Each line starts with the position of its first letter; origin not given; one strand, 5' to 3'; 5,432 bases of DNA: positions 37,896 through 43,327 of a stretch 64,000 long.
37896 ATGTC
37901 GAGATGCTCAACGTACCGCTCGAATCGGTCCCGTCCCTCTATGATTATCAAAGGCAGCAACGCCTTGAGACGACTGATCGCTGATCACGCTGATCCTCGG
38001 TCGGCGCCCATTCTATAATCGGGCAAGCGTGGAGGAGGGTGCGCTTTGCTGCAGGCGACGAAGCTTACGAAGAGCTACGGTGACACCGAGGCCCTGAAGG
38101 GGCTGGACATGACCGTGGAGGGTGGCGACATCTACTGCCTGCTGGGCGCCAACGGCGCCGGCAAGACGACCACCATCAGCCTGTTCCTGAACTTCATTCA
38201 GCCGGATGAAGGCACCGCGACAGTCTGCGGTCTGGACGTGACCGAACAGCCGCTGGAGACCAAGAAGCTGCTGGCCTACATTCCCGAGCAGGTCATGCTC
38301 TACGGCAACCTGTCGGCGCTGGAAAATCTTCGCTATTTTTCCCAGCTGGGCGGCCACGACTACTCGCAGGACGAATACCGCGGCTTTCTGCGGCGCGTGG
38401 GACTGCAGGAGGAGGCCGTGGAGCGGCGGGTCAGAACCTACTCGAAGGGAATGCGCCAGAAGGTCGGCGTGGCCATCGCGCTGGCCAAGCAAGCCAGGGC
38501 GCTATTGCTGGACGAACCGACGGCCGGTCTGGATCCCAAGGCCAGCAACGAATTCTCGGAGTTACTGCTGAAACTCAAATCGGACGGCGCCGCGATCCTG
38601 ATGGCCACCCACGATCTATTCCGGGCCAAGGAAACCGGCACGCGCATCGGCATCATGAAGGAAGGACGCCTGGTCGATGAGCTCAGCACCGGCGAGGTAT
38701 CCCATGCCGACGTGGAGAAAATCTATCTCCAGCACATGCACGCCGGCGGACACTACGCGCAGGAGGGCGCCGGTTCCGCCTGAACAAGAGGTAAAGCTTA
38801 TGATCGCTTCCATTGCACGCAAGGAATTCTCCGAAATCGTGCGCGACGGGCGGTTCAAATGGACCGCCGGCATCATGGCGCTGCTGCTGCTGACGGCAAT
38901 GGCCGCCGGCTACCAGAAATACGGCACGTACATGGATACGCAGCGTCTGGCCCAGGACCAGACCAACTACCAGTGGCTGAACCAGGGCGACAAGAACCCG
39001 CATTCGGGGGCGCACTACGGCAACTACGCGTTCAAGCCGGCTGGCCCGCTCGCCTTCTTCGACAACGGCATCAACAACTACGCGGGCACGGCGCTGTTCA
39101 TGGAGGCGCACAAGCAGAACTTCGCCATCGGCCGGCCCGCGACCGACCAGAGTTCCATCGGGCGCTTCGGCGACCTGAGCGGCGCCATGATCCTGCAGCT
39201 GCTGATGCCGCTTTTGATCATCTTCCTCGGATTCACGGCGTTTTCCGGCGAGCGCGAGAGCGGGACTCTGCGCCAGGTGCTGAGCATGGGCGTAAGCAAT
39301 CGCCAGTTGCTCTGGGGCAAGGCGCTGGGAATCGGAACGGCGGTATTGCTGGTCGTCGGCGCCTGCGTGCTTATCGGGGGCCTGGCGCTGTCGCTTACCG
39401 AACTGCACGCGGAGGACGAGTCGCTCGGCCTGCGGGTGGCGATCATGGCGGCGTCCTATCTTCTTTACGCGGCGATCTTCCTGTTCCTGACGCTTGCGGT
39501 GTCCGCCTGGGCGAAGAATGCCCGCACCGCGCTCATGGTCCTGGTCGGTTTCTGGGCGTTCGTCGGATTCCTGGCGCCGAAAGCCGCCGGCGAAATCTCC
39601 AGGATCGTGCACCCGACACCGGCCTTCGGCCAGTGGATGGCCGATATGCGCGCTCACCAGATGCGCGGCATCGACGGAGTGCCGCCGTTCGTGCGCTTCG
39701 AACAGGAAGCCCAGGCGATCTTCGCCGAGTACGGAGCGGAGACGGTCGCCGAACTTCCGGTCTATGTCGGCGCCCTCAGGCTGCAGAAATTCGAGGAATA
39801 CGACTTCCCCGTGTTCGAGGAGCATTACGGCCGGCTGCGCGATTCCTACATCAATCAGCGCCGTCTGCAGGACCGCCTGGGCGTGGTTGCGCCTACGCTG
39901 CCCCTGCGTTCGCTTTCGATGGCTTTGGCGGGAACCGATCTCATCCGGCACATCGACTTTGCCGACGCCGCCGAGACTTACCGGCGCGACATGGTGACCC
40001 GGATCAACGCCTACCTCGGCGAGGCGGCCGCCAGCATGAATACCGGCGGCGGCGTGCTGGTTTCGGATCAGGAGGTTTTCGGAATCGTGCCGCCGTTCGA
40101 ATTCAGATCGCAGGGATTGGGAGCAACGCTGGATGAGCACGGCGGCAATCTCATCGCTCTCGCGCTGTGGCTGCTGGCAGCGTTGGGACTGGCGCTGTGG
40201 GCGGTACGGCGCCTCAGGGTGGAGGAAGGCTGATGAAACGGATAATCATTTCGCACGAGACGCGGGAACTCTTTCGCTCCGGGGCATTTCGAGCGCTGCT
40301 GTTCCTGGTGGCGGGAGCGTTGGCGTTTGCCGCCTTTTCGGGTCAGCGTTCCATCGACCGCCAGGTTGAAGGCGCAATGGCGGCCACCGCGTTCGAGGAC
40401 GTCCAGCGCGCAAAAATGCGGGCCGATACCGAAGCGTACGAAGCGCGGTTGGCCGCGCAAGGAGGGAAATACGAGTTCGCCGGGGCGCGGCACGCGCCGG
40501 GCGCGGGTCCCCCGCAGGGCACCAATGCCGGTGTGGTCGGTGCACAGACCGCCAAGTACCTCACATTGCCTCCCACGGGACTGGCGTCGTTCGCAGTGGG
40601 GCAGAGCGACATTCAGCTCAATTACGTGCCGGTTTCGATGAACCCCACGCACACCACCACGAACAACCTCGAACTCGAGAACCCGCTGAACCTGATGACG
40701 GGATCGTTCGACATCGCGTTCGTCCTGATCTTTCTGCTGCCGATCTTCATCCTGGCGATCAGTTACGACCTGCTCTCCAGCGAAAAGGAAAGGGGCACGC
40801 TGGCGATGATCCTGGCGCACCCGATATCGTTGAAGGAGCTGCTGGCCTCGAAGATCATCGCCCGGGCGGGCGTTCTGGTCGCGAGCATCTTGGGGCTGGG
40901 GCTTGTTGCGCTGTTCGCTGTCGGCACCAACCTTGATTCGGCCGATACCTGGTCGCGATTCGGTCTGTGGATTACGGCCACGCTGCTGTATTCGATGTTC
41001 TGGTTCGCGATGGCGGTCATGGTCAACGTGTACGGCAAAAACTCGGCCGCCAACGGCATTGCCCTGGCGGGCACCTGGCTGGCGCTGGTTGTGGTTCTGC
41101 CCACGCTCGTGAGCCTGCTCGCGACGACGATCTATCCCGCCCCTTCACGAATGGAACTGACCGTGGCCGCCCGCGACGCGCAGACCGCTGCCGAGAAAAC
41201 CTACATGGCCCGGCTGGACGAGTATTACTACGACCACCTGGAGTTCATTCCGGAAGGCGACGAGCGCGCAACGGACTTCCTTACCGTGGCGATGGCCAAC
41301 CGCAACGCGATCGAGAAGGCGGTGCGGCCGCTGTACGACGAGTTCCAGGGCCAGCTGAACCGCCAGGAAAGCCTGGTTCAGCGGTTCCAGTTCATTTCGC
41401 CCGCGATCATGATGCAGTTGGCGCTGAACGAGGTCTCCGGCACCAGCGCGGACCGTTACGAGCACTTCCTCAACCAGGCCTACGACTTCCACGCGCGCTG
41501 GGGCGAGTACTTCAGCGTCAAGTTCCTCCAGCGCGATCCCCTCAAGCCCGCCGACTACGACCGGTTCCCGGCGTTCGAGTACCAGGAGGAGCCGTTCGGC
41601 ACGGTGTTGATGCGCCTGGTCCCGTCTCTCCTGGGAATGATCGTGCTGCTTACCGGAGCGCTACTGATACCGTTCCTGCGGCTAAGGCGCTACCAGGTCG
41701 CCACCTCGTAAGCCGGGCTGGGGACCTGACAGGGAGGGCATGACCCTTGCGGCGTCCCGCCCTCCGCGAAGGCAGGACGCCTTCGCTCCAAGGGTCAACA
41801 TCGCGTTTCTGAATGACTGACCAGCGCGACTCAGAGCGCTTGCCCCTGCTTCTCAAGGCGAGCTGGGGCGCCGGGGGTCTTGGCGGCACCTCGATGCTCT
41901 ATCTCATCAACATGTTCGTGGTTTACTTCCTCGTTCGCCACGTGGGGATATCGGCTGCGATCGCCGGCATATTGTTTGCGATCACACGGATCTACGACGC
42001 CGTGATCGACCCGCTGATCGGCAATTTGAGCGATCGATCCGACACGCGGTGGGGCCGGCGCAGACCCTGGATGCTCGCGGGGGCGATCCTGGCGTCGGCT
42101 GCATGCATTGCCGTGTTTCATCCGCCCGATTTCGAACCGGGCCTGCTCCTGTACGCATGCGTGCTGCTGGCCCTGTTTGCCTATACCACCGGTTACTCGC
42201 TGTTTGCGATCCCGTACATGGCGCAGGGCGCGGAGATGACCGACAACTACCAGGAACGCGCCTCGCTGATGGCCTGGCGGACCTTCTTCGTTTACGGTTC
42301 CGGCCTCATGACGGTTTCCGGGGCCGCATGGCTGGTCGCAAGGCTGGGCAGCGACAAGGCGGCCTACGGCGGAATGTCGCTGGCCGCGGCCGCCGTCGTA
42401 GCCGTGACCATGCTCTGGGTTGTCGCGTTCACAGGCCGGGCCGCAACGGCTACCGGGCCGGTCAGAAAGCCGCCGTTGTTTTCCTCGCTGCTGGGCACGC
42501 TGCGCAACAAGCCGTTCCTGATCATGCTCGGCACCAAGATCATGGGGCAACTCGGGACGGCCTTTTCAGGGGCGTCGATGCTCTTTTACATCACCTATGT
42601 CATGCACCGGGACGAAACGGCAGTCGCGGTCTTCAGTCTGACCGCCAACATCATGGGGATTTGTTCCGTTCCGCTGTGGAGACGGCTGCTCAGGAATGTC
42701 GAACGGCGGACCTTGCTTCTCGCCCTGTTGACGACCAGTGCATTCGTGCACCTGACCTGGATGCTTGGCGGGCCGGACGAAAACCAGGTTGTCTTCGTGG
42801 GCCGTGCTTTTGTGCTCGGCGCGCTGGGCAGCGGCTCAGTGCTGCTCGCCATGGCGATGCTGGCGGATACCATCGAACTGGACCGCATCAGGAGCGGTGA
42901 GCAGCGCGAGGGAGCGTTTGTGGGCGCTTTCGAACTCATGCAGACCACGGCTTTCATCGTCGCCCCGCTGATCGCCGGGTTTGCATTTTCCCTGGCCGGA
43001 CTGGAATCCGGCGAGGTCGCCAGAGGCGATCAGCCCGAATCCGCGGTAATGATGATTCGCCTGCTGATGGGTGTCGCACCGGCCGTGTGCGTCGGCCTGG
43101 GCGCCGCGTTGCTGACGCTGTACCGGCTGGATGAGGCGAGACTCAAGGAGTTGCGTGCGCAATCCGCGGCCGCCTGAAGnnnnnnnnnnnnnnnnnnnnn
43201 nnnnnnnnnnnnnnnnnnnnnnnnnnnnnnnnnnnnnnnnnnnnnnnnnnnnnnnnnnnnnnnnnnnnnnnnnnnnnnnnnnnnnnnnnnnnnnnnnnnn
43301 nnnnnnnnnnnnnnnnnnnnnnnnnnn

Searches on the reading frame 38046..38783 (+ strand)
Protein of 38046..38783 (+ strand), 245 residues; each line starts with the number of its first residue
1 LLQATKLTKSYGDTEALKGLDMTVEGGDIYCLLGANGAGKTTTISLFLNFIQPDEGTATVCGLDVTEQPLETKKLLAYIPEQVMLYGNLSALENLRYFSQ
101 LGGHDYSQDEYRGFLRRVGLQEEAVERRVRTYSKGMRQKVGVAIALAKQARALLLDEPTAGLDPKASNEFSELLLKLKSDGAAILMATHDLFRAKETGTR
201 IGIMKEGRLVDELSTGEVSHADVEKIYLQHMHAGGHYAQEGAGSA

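Call 11: search_protein_families(library=pfam, proteins=[window:38046-38783:+], max_evalue=0.0001)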
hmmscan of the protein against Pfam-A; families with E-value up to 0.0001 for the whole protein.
window:38046-38783:+ (245 aa): 2 families
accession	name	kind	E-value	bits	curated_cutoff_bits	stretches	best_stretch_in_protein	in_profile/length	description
PF00005.33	ABC_tran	-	2.1e-26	93.6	25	1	17-160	1-137/137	ABC transporter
PF13304.12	AAA_21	-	1.2e-14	55.6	27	1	126-191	232-300/304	AAA domain, putative AbiEii toxin, Type IV TA system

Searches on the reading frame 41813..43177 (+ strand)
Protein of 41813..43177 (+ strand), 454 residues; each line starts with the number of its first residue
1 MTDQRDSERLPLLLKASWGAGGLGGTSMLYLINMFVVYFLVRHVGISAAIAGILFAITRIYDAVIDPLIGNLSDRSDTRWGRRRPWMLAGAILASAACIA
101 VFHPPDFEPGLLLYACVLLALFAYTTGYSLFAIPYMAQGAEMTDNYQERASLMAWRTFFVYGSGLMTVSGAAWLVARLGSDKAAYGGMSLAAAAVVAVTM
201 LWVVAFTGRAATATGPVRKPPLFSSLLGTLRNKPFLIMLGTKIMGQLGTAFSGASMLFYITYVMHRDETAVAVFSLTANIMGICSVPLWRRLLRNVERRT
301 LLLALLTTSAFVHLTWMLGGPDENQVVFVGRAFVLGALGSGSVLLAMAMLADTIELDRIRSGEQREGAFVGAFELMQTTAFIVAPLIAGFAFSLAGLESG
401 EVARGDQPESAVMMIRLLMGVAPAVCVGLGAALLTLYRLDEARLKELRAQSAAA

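Call 5: search_protein_families(library=pfam, proteins=[window:41813-43177:+], max_evalue=0.01)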
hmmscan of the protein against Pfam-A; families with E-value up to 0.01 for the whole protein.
window:41813-43177:+ (454 aa): 3 families
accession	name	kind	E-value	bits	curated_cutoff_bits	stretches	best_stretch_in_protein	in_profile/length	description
PF13347.12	MFS_2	-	9.5e-74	248.9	27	1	18-441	2-427/427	MFS/sugar transport protein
PF07690.21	MFS_1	-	2.7e-16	59.9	33.4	1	29-385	12-347/347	Major Facilitator Superfamily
PF03092.22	BT1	-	2e-05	24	22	1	31-315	7-301/432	BT1 family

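Call 7: search_protein_families(library=ncbifam, proteins=[window:41813-43177:+], max_evalue=0.001)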
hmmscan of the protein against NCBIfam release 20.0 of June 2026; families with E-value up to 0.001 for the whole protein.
window:41813-43177:+ (454 aa): 6 families
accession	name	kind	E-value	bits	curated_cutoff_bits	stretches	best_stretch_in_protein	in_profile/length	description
TIGR00792.1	gph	subfamily_domain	2.3e-63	214.4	231.35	1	16-448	2-431/437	glycoside-pentoside-hexuronide (GPH):cation symporter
NF007237.0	PRK09669.1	subfamily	1.8e-51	175.2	610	1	15-452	11-443/461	putative symporter YagG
NF007749.0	PRK10429.1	equivalog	5.1e-41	141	456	1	14-448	7-444/473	melibiose:sodium transporter MelB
NF007353.0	PRK09848.1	equivalog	7.9e-38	130.4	528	1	32-447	27-437/457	glucuronide transporter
NF008526.0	PRK11462.1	equivalog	6.8e-37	127.3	836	1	18-452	14-443/460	glycoside-pentoside-hexuronide family transporter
TIGR01301.1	GPH_sucrose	subfamily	8.7e-09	34.7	511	1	39-106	29-96/476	sucrose/proton symporter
